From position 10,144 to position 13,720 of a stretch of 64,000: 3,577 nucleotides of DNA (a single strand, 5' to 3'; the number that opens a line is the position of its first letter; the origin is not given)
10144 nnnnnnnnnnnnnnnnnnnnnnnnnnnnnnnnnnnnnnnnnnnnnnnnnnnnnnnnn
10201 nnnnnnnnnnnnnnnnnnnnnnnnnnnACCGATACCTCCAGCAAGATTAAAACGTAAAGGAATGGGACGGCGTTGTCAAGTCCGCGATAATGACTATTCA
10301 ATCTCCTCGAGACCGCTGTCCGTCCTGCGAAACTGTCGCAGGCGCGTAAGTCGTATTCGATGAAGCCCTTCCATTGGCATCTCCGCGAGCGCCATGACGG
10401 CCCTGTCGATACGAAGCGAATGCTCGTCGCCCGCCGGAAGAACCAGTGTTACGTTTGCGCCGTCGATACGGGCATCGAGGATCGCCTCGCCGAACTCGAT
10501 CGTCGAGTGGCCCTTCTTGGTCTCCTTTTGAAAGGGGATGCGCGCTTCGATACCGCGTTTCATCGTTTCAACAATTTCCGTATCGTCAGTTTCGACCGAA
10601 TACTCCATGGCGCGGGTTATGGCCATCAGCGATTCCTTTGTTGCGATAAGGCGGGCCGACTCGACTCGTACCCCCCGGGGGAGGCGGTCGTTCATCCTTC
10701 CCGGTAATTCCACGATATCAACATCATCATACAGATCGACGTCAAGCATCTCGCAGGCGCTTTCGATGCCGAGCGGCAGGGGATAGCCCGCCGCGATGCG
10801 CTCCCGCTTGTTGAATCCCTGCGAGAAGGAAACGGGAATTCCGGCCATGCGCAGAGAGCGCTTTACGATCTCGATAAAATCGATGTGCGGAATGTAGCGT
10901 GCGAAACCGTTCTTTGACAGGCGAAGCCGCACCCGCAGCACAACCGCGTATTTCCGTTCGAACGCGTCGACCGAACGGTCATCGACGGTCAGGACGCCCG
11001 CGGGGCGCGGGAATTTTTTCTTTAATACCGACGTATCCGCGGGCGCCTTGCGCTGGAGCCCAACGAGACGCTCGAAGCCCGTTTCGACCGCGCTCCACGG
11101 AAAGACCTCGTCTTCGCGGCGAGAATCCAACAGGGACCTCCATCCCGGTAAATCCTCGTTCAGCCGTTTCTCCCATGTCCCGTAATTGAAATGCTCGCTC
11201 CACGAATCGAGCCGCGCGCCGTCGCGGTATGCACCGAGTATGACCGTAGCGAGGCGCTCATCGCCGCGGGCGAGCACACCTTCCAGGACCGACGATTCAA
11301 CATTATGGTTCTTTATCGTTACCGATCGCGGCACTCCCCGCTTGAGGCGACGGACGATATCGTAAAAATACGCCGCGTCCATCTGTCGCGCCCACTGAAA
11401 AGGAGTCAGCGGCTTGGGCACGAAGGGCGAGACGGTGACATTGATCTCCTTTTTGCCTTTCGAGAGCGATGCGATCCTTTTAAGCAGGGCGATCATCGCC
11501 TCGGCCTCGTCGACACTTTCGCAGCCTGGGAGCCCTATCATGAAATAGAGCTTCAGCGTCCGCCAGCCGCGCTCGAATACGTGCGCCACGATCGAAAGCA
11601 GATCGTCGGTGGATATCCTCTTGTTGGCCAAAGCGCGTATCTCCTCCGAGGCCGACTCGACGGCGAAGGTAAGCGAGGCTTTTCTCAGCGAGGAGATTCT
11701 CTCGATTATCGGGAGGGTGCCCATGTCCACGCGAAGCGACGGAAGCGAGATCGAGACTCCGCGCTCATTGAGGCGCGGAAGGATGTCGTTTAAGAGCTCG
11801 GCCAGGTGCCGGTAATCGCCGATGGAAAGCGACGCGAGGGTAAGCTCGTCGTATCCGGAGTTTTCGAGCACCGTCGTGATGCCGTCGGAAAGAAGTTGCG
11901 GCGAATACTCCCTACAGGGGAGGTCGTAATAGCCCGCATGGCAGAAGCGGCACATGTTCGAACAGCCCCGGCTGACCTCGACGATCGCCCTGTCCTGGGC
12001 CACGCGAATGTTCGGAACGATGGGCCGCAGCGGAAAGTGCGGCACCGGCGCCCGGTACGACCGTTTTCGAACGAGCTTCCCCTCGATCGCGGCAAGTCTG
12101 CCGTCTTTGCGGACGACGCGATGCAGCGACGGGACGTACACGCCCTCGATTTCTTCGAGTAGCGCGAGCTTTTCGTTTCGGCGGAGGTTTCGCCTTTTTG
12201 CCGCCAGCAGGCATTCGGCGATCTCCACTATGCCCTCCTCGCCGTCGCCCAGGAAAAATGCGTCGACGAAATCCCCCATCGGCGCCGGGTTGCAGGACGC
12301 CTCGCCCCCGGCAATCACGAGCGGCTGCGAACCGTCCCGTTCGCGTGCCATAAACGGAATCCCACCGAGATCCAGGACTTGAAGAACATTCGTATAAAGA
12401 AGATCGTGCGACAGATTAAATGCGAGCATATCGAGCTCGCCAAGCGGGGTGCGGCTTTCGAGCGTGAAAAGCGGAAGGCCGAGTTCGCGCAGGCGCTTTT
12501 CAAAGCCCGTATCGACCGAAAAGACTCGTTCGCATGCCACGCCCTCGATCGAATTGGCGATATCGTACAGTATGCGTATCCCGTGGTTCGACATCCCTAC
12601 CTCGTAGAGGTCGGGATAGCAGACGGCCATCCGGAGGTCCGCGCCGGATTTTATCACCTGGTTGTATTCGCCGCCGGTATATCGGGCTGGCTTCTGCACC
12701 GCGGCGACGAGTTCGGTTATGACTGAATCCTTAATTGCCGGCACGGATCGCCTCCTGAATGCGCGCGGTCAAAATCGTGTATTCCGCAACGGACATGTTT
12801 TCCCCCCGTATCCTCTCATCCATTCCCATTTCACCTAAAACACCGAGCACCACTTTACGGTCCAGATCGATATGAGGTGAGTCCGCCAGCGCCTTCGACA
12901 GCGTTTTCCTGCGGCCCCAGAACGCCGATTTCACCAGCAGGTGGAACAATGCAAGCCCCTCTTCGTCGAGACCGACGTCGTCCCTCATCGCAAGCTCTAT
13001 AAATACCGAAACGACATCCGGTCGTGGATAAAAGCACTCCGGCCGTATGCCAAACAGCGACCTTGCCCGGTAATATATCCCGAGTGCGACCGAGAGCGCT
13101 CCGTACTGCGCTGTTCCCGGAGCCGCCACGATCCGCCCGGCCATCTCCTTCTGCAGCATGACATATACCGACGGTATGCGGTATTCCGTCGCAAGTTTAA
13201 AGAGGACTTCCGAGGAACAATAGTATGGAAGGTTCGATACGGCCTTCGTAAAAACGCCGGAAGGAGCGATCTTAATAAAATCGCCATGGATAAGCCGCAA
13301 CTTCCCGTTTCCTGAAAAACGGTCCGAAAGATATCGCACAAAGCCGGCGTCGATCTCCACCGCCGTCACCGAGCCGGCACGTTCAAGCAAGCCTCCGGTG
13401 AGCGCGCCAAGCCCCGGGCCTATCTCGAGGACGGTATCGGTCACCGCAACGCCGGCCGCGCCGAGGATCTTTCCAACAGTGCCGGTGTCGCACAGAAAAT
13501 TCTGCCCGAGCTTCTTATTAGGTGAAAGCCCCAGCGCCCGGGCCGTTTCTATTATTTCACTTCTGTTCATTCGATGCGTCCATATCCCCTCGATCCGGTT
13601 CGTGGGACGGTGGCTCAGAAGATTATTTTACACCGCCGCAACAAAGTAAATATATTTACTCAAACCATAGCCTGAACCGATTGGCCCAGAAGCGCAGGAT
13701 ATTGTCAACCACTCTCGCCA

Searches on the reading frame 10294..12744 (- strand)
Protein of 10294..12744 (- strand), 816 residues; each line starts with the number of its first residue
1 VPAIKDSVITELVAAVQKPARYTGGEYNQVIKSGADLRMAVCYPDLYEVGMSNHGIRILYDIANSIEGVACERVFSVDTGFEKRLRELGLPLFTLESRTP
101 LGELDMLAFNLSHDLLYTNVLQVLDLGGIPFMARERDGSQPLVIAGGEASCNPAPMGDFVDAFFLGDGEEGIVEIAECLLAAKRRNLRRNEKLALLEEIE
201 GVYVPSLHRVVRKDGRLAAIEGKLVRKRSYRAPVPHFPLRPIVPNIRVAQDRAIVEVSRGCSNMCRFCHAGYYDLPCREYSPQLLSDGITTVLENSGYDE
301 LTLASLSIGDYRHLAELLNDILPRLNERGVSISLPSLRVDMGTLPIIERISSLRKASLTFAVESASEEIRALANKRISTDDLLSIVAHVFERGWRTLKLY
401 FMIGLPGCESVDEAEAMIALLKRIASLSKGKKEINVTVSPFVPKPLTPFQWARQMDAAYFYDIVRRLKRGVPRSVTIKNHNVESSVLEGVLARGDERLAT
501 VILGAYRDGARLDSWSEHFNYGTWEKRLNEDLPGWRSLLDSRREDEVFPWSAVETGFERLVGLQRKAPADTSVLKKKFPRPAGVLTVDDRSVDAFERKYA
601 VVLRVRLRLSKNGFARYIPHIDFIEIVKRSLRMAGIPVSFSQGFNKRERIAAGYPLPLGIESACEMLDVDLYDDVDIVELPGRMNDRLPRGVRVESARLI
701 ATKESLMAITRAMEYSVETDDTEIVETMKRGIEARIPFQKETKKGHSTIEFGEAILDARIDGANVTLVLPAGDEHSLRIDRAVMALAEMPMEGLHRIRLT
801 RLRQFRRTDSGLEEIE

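Call 6: search_protein_families(library=pfam, proteins=[window:10294-12744:-], max_evalue=0.01)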
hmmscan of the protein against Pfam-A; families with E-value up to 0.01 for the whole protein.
window:10294-12744:- (816 aa): 3 families
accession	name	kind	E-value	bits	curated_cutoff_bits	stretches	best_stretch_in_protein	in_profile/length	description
PF19864.5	Radical_SAM_N2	-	7.1e-51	172.1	29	1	55-205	1-151/151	Radical SAM proteins, N-terminal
PF10105.14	DUF2344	-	3.9e-34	118.5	23.8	1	604-778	1-175/176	Uncharacterized protein conserved in bacteria (DUF2344)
PF04055.27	Radical_SAM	-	2.1e-15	57.7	29.5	1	255-415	1-160/166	Radical SAM superfamily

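Call 7: search_protein_families(library=ncbifam, proteins=[window:10294-12744:-], max_evalue=0.01)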
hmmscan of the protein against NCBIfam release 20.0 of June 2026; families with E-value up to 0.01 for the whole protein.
window:10294-12744:- (816 aa): 10 families
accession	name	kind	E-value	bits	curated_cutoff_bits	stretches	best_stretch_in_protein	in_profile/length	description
TIGR03960.1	rSAM_fuse_unch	hypoth_equivalog_domain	1.4e-161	539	462.3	1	12-559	3-569/605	TIGR03960 family B12-binding radical SAM protein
TIGR03936.1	sam_1_link_chp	equivalog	7.8e-38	130.3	71.9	1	604-804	1-208/209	TIGR03936 family radical SAM-associated protein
TIGR04190.1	B12_SAM_Ta0216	equivalog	6.9e-11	41.4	500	1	252-443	219-414/554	TIGR04190 family B12-binding domain/radical SAM domain protein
TIGR01579.1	MiaB-like-C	equivalog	2.5e-08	33.6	357.05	1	144-407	70-302/416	tRNA (N(6)-L-threonylcarbamoyladenosine(37)-C(2))-methylthiotransferase MtaB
TIGR04013.1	B12_SAM_MJ_1487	hypoth_equivalog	6e-07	28.6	251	0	206-270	106-169/382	TIGR04013 family B12-binding domain/radical SAM domain-containing protein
NF050148.1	rSAM_ApyD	equivalog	3e-06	25.9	750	1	193-424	143-366/645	RiPP biosynthesis radical SAM protein ApyD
TIGR04014.1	B12_SAM_MJ_0865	equivalog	1.5e-05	24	360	1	222-412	132-325/434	methyl-coenzyme M reductase glutamine C-methyltransferase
TIGR00089.1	TIGR00089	subfamily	1.6e-05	23.9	251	1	249-424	137-318/429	MiaB/RimO family radical SAM methylthiotransferase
TIGR04295.1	B12_rSAM_oligo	hypoth_equivalog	0.0036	16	400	1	253-386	201-327/422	TIGR04295 family B12-binding domain-containing radical SAM protein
TIGR02026.1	BchE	equivalog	0.0051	15.7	481.35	0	163-303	119-245/497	magnesium-protoporphyrin IX monomethyl ester anaerobic oxidative cyclase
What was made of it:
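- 10294..12744 (-): TIGR03960 + TIGR03936 (DUF2344) fused radical-SAM protein (HSV96504.1). It is not a GRE activase. Call 7.
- Checked: 10294-12744(-) is TIGR03960 (539 bits, cutoff 462) fused to TIGR03936/DUF2344 (call 7).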

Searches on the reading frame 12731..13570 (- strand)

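Call 6: search_protein_families(library=pfam, proteins=[window:12731-13570:-], max_evalue=0.01)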
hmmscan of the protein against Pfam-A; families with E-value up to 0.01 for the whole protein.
window:12731-13570:- (279 aa): 3 families
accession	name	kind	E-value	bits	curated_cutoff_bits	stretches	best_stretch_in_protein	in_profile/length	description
PF00398.26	RrnaAD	-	1.3e-46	159.3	24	1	17-232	4-227/263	Ribosomal RNA adenine dimethylase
PF13649.12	Methyltransf_25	-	5.9e-05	24.1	27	1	47-120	1-79/97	Methyltransferase domain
PF08241.18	Methyltransf_11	-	0.0013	19.8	21.2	1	48-101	1-54/95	Methyltransferase domain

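Call 7: search_protein_families(library=ncbifam, proteins=[window:12731-13570:-], max_evalue=0.01)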
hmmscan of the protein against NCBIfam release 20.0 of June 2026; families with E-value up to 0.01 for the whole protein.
window:12731-13570:- (279 aa): 24 families
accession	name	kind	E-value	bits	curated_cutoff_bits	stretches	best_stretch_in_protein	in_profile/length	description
TIGR00755.1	ksgA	equivalog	5.4e-67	225.8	171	1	16-268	2-253/256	16S rRNA (adenine(1518)-N(6)/adenine(1519)-N(6))-dimethyltransferase RsmA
NF000499.2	Erm23S_rRNA_broad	equivalog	3.3e-39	134.8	212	1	21-229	1-206/244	23S ribosomal RNA methyltransferase Erm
NF011486.0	PRK14896.1-1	equivalog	5.4e-39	133.9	450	1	13-267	18-272/284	16S ribosomal RNA methyltransferase A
NF000337.1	erm_SHROVE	exception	9.6e-23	80.8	320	1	19-228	4-211/248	ErmE/ErmH/ErmO/ErmR family 23S rRNA (adenine(2058)-N(6))-methyltransferase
NF012220.1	erm_B_23S_MT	exception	1.4e-18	67.3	525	1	18-196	4-178/245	23S rRNA (adenine(2058)-N(6))-methyltransferase Erm(B)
NF042988.1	Erm46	exception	3.7e-17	62.4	503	1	19-228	9-212/255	23S rRNA (adenine(2058)-N(6))-methyltransferase Erm(46)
NF012222.1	erm_A_23S_MT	exception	1.9e-16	60.3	475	1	18-195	5-178/243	23S rRNA (adenine(2058)-N(6))-methyltransferase Erm(A)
NF012223.0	erm_F_23S_MT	exception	4.1e-15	55.8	575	1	19-194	9-183/266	23S rRNA (adenine(2058)-N(6))-methyltransferase Erm(F)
NF042938.1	Erm55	exception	4.3e-15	55.5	525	1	19-219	9-203/270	23S rRNA (adenine(2058)-N(6))-methyltransferase Erm(55)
NF012218.0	erm_38_23S_MT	exception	7.3e-13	48.2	800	1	19-228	9-220/386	23S rRNA (adenine(2058)-N(6))-methyltransferase Erm(38)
NF012219.1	erm_C_23S_MT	exception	7.7e-12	45.3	530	1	18-195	5-178/244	23S rRNA (adenine(2058)-N(6))-methyltransferase Erm(C)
NF000077.1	Erm42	exception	8.5e-12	44.9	600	1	18-184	15-180/303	23S rRNA (adenine(2058)-N(6))-methyltransferase Erm(42)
NF045543.1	erm_G_23S_MT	exception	1.5e-11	44.5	515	1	18-194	5-177/244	23S rRNA (adenine(2058)-N(6))-methyltransferase Erm(G)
NF011489.0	PRK14896.1-5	equivalog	8.5e-11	41.9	236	1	20-192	2-154/217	16S ribosomal RNA methyltransferase A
NF000411.1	Erm45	exception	1.3e-10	41.5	525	1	18-194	4-176/245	23S rRNA (adenine(2058)-N(6))-methyltransferase Erm(45)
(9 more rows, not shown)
